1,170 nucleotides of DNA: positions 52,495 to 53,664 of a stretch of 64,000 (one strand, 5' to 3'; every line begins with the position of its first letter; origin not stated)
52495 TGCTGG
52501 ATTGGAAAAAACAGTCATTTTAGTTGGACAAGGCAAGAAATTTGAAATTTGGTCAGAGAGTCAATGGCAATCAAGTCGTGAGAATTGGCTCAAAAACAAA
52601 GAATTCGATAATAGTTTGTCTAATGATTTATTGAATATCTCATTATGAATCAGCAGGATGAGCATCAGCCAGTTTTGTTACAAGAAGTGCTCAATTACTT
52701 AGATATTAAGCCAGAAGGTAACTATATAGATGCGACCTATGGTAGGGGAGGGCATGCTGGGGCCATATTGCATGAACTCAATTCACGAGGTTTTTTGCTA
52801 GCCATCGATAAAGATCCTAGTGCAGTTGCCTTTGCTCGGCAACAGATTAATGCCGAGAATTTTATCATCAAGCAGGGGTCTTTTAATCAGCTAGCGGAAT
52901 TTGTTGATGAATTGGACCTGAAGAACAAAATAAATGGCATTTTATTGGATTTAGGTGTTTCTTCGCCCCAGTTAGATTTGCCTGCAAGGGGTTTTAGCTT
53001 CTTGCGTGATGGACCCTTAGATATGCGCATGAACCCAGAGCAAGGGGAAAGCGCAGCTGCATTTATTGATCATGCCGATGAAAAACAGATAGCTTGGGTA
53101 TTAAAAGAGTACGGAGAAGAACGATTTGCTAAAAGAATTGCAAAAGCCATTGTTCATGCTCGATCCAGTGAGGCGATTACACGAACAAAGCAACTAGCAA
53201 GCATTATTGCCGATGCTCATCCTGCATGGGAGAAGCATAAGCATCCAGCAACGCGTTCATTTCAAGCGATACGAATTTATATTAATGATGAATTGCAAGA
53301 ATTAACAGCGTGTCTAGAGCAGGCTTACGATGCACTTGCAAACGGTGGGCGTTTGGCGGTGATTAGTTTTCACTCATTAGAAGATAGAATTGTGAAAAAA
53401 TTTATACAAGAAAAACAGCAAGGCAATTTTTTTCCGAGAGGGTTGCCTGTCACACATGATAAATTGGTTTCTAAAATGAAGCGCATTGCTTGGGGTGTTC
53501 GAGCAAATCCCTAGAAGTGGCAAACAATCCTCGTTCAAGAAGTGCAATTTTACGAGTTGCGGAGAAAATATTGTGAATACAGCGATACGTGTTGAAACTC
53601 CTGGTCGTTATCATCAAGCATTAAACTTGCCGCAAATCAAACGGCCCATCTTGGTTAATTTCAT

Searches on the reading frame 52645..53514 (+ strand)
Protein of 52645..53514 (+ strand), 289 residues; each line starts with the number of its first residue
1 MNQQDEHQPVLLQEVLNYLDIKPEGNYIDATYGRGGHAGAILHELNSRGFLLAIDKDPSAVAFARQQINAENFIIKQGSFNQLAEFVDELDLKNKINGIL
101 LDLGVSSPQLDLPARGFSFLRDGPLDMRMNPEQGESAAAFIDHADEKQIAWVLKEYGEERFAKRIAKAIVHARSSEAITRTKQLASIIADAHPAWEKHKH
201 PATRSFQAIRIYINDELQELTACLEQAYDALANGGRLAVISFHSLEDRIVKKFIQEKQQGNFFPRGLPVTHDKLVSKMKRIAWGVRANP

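Call 15: search_protein_families(library=pfam, proteins=[window:52645-53514:+], max_evalue=0.01)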
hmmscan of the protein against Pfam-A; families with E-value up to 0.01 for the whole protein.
window:52645-53514:+ (289 aa): 2 families
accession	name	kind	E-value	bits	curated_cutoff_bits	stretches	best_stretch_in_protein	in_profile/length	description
PF01795.25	Methyltransf_5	-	9.6e-104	347.6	27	1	6-282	3-281/309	MraW methylase family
PF13847.12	Methyltransf_31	-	5.8e-05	23.3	27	1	23-85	3-68/145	Methyltransferase domain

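Call 27: find_related_loci(query=window:52645-53514:+, collection=genome_contigs, flank=10000)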
Query window:52645-53514:+ (289 aa) in genome_contigs; peptide patterns used: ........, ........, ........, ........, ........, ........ (x = any residue, [..] = any of these).
567 stretches matched a pattern; 521 encode a relative of the query (tblastn E <= 1e-3); the best 80 are kept; 80 distinct loci.
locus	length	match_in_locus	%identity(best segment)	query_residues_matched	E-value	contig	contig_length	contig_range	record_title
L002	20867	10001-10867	62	1-288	1e-116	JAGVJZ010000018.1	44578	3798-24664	MAG: Gammaproteobacteria bacterium isolate SW_53 c_000000016634, whole genome shotgun sequence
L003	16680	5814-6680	58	1-288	1e-105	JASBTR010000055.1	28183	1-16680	MAG: Gammaproteobacteria bacterium isolate BWSM_42 k141_789572, whole genome shotgun sequence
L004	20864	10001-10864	59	1-287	1e-105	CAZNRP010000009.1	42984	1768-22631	MAG TPA_asm: uncultured Thiohalophilus sp. isolate SRP128015_co1_353 genome assembly, contig: NODE_800_length_42984_cov_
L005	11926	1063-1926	58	1-287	2e-104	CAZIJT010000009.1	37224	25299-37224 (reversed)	MAG TPA_asm: uncultured Thiohalophilus sp. isolate SRP128015_co3_249 genome assembly, contig: NODE_856_length_37224_cov_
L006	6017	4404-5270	58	1-288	2e-103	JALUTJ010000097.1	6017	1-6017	MAG: Chromatiales bacterium isolate S146_metabat2_scaf2bin.254 S146_NODE_13634_length_6017_cov_2.621222, whole genome sh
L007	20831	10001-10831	58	7-282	5e-103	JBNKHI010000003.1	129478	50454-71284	MAG: Cellvibrionaceae bacterium isolate E1.bin.8.strict NODE_3_length_129478_cov_5.262092, whole genome shotgun sequence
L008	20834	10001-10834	58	6-282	3e-102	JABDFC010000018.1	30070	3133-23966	MAG: Gammaproteobacteria bacterium isolate BWOrgControl_Nextera8_MAG4 3300020956.a:Ga0206800_1027, whole genome shotgun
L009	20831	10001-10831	58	7-282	4e-102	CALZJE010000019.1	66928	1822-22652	MAG: uncultured Ectothiorhodospiraceae bacterium isolate FO_M_Gamma_061.1 genome assembly, contig: scaffold_405, whole g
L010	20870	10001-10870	57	6-289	1e-101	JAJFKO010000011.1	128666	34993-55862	MAG: Gammaproteobacteria bacterium isolate OFTM54 OFTM54_10, whole genome shotgun sequence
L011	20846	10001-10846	58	7-287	1e-101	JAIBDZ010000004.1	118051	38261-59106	MAG: Piscirickettsiaceae bacterium isolate bin.21 k141_2990047_length_118051_cov_143.6244, whole genome shotgun sequence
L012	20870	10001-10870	56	1-289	2e-101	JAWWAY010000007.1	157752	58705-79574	MAG: Pseudohongiellaceae bacterium isolate HN15.bin.15 k141_435146_length_157752_cov_15.5302, whole genome shotgun seque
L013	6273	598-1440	56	7-286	2e-100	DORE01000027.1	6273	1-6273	MAG TPA_asm: Gammaproteobacteria bacterium isolate UBA11143 contig_61616, whole genome shotgun sequence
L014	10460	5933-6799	57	1-288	2e-100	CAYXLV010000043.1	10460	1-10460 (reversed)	MAG TPA_asm: uncultured Coxiellaceae bacterium isolate binchicken_co237_13 genome assembly, contig: NODE_3461_length_104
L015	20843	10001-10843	55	7-286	4e-100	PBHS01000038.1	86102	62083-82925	MAG: Gammaproteobacteria bacterium isolate SP3023 93316, whole genome shotgun sequence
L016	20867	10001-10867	56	1-288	1e-99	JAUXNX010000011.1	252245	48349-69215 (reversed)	MAG: Gammaproteobacteria bacterium isolate C1_metabat.bin.17 C1_k141_98071, whole genome shotgun sequence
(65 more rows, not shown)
